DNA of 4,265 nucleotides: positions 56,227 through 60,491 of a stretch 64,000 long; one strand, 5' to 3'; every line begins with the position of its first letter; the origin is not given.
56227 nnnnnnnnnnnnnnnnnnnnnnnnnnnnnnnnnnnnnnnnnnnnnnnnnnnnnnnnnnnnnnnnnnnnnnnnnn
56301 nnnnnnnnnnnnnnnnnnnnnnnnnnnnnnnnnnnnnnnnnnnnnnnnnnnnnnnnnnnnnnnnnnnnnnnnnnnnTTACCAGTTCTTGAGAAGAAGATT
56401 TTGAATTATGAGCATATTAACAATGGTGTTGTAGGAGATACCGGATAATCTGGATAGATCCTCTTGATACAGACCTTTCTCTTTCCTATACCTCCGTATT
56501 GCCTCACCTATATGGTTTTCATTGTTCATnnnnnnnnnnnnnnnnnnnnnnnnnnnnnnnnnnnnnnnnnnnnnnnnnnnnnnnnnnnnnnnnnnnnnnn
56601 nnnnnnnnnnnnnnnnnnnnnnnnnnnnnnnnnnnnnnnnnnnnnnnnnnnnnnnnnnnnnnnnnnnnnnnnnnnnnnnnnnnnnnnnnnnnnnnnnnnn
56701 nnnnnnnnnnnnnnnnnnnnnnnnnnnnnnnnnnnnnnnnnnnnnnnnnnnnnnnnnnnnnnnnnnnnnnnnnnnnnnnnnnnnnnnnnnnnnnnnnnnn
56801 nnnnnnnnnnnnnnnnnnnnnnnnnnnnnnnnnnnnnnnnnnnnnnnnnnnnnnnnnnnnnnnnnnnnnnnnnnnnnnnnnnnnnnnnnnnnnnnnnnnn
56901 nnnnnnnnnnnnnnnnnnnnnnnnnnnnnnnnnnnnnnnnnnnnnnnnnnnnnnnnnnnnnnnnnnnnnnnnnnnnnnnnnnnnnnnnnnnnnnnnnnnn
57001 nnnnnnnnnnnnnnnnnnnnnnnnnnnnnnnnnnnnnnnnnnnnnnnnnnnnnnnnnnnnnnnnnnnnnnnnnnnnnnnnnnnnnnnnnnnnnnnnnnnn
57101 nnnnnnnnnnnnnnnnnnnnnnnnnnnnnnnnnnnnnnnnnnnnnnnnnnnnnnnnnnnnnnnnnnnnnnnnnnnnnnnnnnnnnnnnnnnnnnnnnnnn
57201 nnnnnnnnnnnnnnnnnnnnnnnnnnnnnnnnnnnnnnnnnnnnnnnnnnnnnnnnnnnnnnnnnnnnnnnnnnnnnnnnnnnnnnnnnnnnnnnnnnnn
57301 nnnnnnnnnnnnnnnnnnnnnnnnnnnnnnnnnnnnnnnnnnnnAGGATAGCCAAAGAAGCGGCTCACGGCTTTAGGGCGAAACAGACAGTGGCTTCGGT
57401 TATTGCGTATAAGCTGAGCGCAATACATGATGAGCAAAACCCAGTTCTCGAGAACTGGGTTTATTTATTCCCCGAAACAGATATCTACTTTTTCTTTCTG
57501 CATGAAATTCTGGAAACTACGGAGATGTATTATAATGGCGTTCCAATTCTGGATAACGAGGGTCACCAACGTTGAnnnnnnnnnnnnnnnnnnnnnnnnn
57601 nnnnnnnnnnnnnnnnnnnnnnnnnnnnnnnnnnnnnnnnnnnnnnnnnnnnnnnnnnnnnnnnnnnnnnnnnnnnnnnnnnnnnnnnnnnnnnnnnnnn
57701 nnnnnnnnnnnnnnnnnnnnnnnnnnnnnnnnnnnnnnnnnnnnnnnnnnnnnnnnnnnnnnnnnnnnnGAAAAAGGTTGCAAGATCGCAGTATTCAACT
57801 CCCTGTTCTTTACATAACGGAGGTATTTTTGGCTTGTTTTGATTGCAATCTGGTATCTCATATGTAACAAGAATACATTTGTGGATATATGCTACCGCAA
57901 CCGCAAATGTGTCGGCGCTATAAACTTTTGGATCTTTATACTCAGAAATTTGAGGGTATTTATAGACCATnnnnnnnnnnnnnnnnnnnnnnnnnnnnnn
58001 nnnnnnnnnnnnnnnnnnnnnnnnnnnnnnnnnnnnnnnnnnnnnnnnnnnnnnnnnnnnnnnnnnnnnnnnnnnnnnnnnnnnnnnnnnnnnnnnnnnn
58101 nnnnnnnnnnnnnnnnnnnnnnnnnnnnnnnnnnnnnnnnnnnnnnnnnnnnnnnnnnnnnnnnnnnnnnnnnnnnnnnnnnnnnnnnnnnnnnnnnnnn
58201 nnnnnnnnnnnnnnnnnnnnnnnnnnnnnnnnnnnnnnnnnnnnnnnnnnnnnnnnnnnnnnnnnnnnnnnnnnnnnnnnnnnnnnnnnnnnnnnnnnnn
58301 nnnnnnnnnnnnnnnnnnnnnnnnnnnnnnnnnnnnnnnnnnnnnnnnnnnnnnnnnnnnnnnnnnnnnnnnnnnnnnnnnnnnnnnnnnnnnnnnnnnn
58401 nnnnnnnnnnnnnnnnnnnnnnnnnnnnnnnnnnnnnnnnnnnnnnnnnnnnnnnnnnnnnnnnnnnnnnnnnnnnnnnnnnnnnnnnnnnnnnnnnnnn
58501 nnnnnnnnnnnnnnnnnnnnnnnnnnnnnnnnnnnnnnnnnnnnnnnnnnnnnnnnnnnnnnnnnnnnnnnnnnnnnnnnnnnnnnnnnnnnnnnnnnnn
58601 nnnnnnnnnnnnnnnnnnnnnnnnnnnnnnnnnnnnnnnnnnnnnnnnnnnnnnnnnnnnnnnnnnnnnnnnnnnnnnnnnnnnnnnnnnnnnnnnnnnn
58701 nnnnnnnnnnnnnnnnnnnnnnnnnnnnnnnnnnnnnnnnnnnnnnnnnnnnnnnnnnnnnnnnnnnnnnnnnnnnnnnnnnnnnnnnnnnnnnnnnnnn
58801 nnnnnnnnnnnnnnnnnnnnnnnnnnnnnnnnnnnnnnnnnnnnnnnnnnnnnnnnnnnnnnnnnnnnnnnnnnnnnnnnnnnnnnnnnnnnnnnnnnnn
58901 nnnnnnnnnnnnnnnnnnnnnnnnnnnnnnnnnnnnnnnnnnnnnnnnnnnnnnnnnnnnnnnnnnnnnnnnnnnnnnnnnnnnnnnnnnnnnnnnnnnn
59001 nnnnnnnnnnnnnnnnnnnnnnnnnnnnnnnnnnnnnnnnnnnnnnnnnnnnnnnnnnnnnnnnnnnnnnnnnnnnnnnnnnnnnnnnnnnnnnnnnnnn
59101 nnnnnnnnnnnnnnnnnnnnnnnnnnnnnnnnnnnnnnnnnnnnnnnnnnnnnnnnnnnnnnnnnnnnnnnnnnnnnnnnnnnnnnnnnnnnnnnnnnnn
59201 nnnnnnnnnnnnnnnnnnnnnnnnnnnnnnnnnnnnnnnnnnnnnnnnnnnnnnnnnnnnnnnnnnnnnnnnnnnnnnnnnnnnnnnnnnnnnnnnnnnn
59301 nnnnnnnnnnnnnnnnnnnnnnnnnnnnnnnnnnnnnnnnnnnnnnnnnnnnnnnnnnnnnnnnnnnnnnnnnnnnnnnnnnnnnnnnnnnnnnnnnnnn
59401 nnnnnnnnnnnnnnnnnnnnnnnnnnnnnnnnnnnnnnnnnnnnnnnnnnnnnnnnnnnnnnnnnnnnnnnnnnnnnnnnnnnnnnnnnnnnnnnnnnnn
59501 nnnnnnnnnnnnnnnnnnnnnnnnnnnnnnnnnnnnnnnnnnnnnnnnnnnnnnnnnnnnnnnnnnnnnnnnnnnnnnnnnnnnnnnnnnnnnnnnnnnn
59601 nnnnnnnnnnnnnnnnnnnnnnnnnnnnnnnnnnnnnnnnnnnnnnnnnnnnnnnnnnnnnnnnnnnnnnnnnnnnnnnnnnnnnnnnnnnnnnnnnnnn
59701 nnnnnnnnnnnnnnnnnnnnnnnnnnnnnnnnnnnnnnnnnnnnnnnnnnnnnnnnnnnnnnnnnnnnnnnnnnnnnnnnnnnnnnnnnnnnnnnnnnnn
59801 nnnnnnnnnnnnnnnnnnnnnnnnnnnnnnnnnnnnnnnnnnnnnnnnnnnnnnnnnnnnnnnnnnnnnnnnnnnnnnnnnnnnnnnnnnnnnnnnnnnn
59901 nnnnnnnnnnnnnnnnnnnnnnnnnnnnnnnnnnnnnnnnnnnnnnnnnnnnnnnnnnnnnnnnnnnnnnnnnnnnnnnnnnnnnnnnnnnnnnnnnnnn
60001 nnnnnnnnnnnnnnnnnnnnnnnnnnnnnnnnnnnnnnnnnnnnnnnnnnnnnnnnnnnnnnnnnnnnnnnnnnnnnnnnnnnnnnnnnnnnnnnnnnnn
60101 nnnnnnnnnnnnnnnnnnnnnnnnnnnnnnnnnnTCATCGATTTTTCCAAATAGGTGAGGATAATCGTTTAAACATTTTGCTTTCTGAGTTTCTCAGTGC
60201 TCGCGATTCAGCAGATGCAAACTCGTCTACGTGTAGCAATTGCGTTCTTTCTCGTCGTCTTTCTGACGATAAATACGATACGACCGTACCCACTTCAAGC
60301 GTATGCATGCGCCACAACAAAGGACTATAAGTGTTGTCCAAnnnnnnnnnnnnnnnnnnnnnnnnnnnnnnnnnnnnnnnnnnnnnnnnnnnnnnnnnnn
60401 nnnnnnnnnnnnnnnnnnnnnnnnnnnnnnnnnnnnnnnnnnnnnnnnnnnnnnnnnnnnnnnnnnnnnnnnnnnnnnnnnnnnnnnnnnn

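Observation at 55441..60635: Degraded genomic or defence island between tRNA-Glu and tsaD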

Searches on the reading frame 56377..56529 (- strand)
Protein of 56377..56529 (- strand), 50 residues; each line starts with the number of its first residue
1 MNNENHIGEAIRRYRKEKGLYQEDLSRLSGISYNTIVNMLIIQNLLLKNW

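Call 5: search_protein_families(library=pfam, proteins=[window:56377-56529:-], max_evalue=1)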
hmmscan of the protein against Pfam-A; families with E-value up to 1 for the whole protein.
window:56377-56529:- (50 aa): 5 families
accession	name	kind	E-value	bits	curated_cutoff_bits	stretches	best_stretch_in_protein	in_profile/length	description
PF01381.28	HTH_3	-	3.9e-05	24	23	1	11-38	1-28/55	Helix-turn-helix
PF12844.13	HTH_19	-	0.00042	20.6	30.2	1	8-38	1-31/64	Helix-turn-helix domain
PF13560.12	HTH_31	-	0.0025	18.5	27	1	7-36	2-31/64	Helix-turn-helix domain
PF13443.12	HTH_26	-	0.012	16.3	22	1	11-39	2-30/63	Cro/C1-type HTH DNA-binding domain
PF17762.8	HTH_ParB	-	0.058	14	22.6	1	9-45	10-46/102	ParB HTH domain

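Call 26: search_protein_families(library=padloc, max_evalue=1, proteins=[window:56380-56529:-])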
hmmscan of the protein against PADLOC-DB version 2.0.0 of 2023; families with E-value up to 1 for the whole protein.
window:56380-56529:- (50 aa): 4 families
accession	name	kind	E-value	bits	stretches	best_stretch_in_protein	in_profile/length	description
PDLC02926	HTH_VI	-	0.00011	20.4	1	7-37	2-32/92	-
PDLC03664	Control_protein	-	0.0054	15.2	1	7-32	14-39/74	control protein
PDLC03671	Control_protein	-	0.016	13.4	1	5-35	13-43/84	control protein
PDLC04142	capH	-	0.02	13.9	1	2-32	2-32/103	capH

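Call 27: search_protein_families(library=ncbifam, max_evalue=1, proteins=[window:56380-56529:-])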
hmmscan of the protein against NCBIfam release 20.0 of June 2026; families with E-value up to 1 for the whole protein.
window:56380-56529:- (50 aa): 9 families
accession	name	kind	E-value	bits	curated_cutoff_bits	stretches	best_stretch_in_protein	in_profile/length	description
TIGR03070.1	couple_hipB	subfamily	1.1e-08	34.9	71.65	1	6-38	2-34/58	type II toxin-antitoxin system Y4mF family antitoxin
TIGR03830.1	CxxCG_CxxCG_HTH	subfamily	0.001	18.9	61.8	1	4-36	63-95/127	type II TA system antitoxin MqsA family protein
NF007257.0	PRK09706.1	subfamily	0.0051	16.6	101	1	3-37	2-36/135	transcriptional repressor DicA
NF006015.0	PRK08154.1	subfamily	0.013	14.7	204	1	5-38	29-62/314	anaerobic benzoate catabolism transcriptional regulator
NF041951.1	phage_RstR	subfamily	0.039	14.2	80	1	7-36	3-32/108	RstR family transcriptional repressor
NF041575.1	antitoxPezA_Strep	equivalog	0.049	13.6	290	1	7-36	2-31/158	type II toxin-antitoxin system antitoxin PezA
NF007408.0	PRK09943.1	equivalog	0.059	12.9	211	1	3-38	3-39/185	HTH-type transcriptional regulator PuuR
TIGR00426.1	TIGR00426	subfamily_domain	0.1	12.7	53.1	1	9-35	31-59/69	competence protein ComEA helix-hairpin-helix repeat region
NF046032.1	TransRegSlrRBacil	equivalog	0.1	12.7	250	1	7-34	2-29/149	HTH-type transcriptional regulator SlrR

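Call 28: search_protein_families(library=phrogs, max_evalue=1, proteins=[window:56380-56529:-])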
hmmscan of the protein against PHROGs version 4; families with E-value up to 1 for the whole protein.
window:56380-56529:- (50 aa): 20 families
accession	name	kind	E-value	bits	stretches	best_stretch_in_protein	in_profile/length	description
phrog_5823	-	transcription regulation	4.4e-06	27.1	1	2-36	2-36/404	transcriptional regulator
phrog_8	-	transcription regulation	6.9e-06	26.7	1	4-38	74-108/346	transcriptional regulator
phrog_2967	-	transcription regulation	0.00043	20.9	1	3-36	7-40/225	transcriptional regulator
phrog_2104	-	unknown function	0.00066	20.8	1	9-38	42-71/103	-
phrog_1373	-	transcription regulation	0.0012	19.8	1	7-40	64-97/166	transcriptional regulator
phrog_3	-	transcription regulation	0.0016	19.3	1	2-39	84-120/430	transcriptional repressor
phrog_4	-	transcription regulation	0.0022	18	1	5-40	135-166/400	transcriptional repressor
phrog_2439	-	transcription regulation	0.0027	17.6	1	2-38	3-39/367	transcriptional regulator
phrog_4583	-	transcription regulation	0.0039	18.2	1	6-38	10-42/81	transcriptional repressor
phrog_5119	-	unknown function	0.013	16.3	1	7-38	54-85/152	-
phrog_147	-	transcription regulation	0.014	16.7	1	5-39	3-37/100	transcriptional regulator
phrog_8898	-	unknown function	0.014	16.1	1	14-39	9-34/70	-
phrog_32768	-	unknown function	0.034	13.8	1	6-37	9-40/446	-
phrog_296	-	integration and excision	0.039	13.6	1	2-39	223-260/626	DNA transposition protein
phrog_11187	-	transcription regulation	0.057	14.2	1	7-38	8-39/63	transcriptional regulator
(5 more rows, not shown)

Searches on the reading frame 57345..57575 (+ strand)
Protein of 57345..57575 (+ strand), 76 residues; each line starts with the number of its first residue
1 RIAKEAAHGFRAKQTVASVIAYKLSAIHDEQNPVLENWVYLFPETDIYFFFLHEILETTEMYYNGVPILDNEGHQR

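Call 77: search_protein_representatives(protein=window:57345-57575:+)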
Query: 76 residues. Proteins with E-value up to 0.001 (for the whole library): 1; up to 1e-10: 1; up to 1e-30: 0. The best 1 are listed.
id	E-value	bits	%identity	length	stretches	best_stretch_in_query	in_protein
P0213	2.0e-11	60.4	44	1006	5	54-75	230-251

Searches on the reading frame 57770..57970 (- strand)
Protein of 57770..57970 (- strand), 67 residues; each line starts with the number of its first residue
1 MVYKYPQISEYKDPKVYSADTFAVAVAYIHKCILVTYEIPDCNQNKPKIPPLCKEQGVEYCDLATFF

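Call 26: search_protein_families(library=padloc, max_evalue=1, proteins=[window:57770-57970:-])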
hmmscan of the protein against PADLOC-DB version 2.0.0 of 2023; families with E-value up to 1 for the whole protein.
window:57770-57970:- (67 aa): 0 families

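Call 27: search_protein_families(library=ncbifam, max_evalue=1, proteins=[window:57770-57970:-])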
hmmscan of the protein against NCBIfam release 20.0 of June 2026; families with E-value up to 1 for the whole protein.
window:57770-57970:- (67 aa): 0 families

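Call 28: search_protein_families(library=phrogs, max_evalue=1, proteins=[window:57770-57970:-])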
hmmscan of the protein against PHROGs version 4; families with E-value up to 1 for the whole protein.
window:57770-57970:- (67 aa): 2 families
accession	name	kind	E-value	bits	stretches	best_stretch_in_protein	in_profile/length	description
phrog_11126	-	unknown function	1.6e-05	25.7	1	12-67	99-156/167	-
phrog_24616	-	unknown function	0.03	15.2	1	4-34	123-153/185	-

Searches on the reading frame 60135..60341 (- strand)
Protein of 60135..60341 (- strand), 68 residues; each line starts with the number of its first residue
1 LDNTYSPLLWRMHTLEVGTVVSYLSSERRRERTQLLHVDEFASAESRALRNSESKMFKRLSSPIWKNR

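Call 5: search_protein_families(library=pfam, proteins=[window:60135-60341:-], max_evalue=1)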
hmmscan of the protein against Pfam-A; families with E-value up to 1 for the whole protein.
window:60135-60341:- (68 aa): 1 family
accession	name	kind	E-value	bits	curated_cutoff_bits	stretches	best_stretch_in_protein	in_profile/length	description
PF03344.20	Daxx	-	0.035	14.7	27.6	1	11-57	28-74/99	Daxx N-terminal Rassf1C-interacting domain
